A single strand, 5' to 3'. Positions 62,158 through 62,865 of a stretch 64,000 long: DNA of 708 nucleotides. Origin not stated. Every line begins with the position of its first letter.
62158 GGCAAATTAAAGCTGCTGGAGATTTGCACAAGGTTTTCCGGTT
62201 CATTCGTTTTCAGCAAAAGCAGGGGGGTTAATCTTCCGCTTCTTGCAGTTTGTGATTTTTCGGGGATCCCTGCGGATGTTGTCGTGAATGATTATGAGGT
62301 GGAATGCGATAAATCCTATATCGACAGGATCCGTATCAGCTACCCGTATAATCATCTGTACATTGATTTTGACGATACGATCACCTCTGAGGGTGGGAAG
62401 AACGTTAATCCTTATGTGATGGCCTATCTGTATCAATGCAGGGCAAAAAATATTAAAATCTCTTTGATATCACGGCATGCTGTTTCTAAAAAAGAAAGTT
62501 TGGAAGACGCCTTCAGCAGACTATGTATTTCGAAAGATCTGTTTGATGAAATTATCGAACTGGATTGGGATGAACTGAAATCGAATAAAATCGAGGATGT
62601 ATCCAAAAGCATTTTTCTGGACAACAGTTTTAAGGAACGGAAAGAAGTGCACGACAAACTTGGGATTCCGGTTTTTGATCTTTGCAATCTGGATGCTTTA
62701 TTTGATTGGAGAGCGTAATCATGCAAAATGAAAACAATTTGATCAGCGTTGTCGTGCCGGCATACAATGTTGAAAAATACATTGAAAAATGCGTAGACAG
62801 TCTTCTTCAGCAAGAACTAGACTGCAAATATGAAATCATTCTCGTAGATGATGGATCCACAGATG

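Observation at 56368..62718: Bacillosamine-type initiating-sugar module in which two ATP-grasp enzymes replace the usual N-acetyltransferase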

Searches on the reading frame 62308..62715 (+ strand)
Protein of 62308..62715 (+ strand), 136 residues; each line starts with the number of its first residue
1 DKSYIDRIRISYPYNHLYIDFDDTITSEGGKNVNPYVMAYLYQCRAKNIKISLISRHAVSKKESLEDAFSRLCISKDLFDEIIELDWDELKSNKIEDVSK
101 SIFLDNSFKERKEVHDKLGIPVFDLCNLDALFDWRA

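Call 42: search_protein_families(library=ncbifam, alignment_id=A1, max_evalue=10)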
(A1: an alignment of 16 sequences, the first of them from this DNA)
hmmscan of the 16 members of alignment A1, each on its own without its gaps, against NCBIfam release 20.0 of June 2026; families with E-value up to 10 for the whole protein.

A. member 1, seq(136 aa): 3 families
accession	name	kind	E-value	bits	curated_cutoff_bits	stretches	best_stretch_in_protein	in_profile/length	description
TIGR00099.1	Cof-subfamily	subfamily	0.0077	15.8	137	1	17-55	2-39/256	Cof-type HAD-IIB family hydrolase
TIGR01484.1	HAD-SF-IIB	subfamily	0.028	14.5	41.8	1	16-65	1-50/221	HAD-IIB family hydrolase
TIGR01668.1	YqeG_hyp_ppase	hypoth_equivalog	0.036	13.6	89.1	1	19-59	30-70/170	YqeG family HAD IIIA-type phosphatase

B. families by the number of members that match (of 16 scanned): 23 families
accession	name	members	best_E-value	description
TIGR00099.1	Cof-subfamily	10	0.00011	Cof-type HAD-IIB family hydrolase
TIGR01487.1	Pglycolate_arch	8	0.0011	phosphoglycolate phosphatase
TIGR01484.1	HAD-SF-IIB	6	0.01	HAD-IIB family hydrolase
TIGR01668.1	YqeG_hyp_ppase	5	0.036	YqeG family HAD IIIA-type phosphatase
TIGR01459.1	HAD-SF-IIA-hyp4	3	0.0099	TIGR01459 family HAD-type hydrolase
TIGR02247.1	HAD-1A3-hyp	2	0.003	epoxide hydrolase N-terminal domain-like phosphatase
NF002245.0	PRK01158.1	2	0.0046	phosphoglycolate phosphatase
TIGR02253.1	CTE7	1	0.0026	TIGR02253 family HAD-type hydrolase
TIGR02254.1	YjjG_YfnB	1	0.017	YjjG family noncanonical pyrimidine nucleotidase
TIGR02451.1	anti_sig_ChrR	1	0.024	ChrR family anti-sigma-E factor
TIGR01482.1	SPP-subfamily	1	0.033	sucrose-phosphate phosphatase subfamily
NF000455.2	blaESP-1_fam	1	0.04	ESP-1 family subclass B3 metallo-beta-lactamase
NF047563.1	modulin_PmtR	1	0.046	PSM export ABC transporter transcriptional regulator PmtR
NF007821.0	PRK10530.1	1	0.057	pyridoxal phosphatase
TIGR00223.1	panD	1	0.067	aspartate 1-decarboxylase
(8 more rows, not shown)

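Call 43: search_solved_structures(query=A1, max_evalue=10, show_alignments=3)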
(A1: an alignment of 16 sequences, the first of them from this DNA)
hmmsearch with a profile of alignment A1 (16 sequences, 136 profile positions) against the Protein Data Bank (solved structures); distinct sequences matched with E-value up to 10: 3.
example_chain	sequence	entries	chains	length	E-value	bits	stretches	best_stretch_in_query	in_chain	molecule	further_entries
9ev2_T1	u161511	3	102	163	0.49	13.9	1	7-66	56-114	Tail tube protein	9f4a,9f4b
7xhz_A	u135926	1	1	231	0.64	13.6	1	15-61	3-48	Phosphatase, SAV2152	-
6nzo_S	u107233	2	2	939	0.78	13.3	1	35-73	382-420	Histone-lysine N-methyltransferase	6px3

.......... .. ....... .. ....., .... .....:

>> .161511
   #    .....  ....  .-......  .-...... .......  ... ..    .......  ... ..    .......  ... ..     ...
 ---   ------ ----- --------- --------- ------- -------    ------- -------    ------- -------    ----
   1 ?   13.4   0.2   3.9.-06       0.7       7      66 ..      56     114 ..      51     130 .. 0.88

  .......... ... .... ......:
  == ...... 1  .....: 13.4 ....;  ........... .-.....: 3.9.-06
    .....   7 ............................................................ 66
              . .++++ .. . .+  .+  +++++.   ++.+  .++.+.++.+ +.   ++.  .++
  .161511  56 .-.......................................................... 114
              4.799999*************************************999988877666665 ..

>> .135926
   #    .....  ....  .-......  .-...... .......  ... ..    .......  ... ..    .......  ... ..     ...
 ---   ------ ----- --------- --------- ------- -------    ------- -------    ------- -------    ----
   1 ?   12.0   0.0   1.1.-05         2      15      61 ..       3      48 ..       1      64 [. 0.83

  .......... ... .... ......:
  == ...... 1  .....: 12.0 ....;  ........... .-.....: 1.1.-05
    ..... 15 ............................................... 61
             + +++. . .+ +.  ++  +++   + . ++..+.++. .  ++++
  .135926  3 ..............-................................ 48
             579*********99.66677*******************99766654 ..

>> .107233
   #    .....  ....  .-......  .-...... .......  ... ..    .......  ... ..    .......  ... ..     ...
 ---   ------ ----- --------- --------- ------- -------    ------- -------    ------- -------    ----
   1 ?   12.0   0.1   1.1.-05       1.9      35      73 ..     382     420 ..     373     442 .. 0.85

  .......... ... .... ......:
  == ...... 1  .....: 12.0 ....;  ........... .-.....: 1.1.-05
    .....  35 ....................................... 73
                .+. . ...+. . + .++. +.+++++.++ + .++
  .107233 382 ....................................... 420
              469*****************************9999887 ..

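Call 62: predict_structure(alignment_id=A3)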
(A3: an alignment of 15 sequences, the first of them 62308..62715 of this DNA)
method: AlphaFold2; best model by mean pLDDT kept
length: 136 residues; sequences in the alignment: 15
mean_pLDDT: 91.0   pTM: 0.85
mean pLDDT of the five models: 91.0, 90.9, 90.8, 90.6, 89.9
residues with pLDDT >= 90: 109; 70-90: 14; 50-70: 10; < 50: 3
segments of 3 or more residues with pLDDT < 50: 1-3
pLDDT, mean of each block of 10 residues (from residue 1): 55 91 95 96 96 95 95 97 95 94 96 97 91 76
secondary structure, 60 per line:
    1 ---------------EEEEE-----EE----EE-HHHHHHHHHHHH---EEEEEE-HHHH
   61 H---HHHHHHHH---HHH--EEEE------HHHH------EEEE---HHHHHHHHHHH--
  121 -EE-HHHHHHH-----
elements in order: E16-20 H35-46 E50-55 H57-61 H65-72 E81-84 H91-94 E101-104 H108-118 H125-131

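Call 65: fold_search(model_id=the predicted structure, library=pdb)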
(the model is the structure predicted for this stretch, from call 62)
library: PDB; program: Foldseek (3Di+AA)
matches with E <= 10: 1418; with E <= 0.001: 5
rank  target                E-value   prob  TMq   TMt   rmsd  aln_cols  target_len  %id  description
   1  3slr                  5.3e-05  1.00  0.65  0.26   3.6       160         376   17  Crystal structure of N-terminal part of the protein BF1531 from Bacteroides fragilis containing phosphatase domain compl (released 2011-07-20)
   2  1u7p_C                9.0e-05  1.00  0.62  0.53   5.2       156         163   16  X-ray Crystal Structure of the Hypothetical Phosphotyrosine Phosphatase MDP-1 of the Haloacid Dehalogenase Superfamily (released 2004-10-19)
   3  1u7p_B                1.3e-04  1.00  0.65  0.55   3.3       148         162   14  X-ray Crystal Structure of the Hypothetical Phosphotyrosine Phosphatase MDP-1 of the Haloacid Dehalogenase Superfamily (released 2004-10-19)
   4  2wm8                  2.2e-04  1.00  0.56  0.47   6.0       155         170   16  Crystal structure of human magnesium-dependent phosphatase 1 of the haloacid dehalogenase superfamily (MGC5987) (released 2009-07-28)
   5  6nq4_B                5.3e-04  1.00  0.42  0.23  13.0       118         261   14  Crystal structure of a Hydrolase, haloacid dehalogenase-like family from Brucella suis 1330 (released 2019-11-27)
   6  5akl                  1.7e-03  1.00  0.57  0.16   3.7       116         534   20  ligand complex structure of soluble epoxide hydrolase (released 2015-05-13)
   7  6nq4_A                1.7e-03  1.00  0.44  0.23  12.5       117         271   16  Crystal structure of a Hydrolase, haloacid dehalogenase-like family from Brucella suis 1330 (released 2019-11-27)
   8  5als                  1.9e-03  1.00  0.51  0.15   3.8       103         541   20  ligand complex structure of soluble epoxide hydrolase (released 2015-05-13)
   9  2ia5_K                2.1e-03  1.00  0.57  0.29   6.9       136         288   12  T4 polynucleotide kinase/phosphatase with bound sulfate and magnesium. (released 2007-06-05)
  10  5ai6                  2.5e-03  1.00  0.55  0.15   4.1       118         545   19  ligand complex structure of soluble epoxide hydrolase (released 2015-05-13)
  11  5fp0                  2.7e-03  1.00  0.53  0.15   4.0       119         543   18  ligand complex structure of soluble epoxide hydrolase (released 2016-03-02)
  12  2ia5_I                2.9e-03  1.00  0.53  0.28   6.2       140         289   11  T4 polynucleotide kinase/phosphatase with bound sulfate and magnesium. (released 2007-06-05)
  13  5aki                  3.3e-03  1.00  0.54  0.15   4.0       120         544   18  ligand complex structure of soluble epoxide hydrolase (released 2015-05-13)
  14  5uj0_A                3.5e-03  1.00  0.58  0.56   5.2       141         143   13  Structure of T4Pnkp 3' phosphatase covalently bound to BeF3 (released 2017-02-08)
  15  5uj0_B                3.8e-03  1.00  0.55  0.53   5.9       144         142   11  Structure of T4Pnkp 3' phosphatase covalently bound to BeF3 (released 2017-02-08)
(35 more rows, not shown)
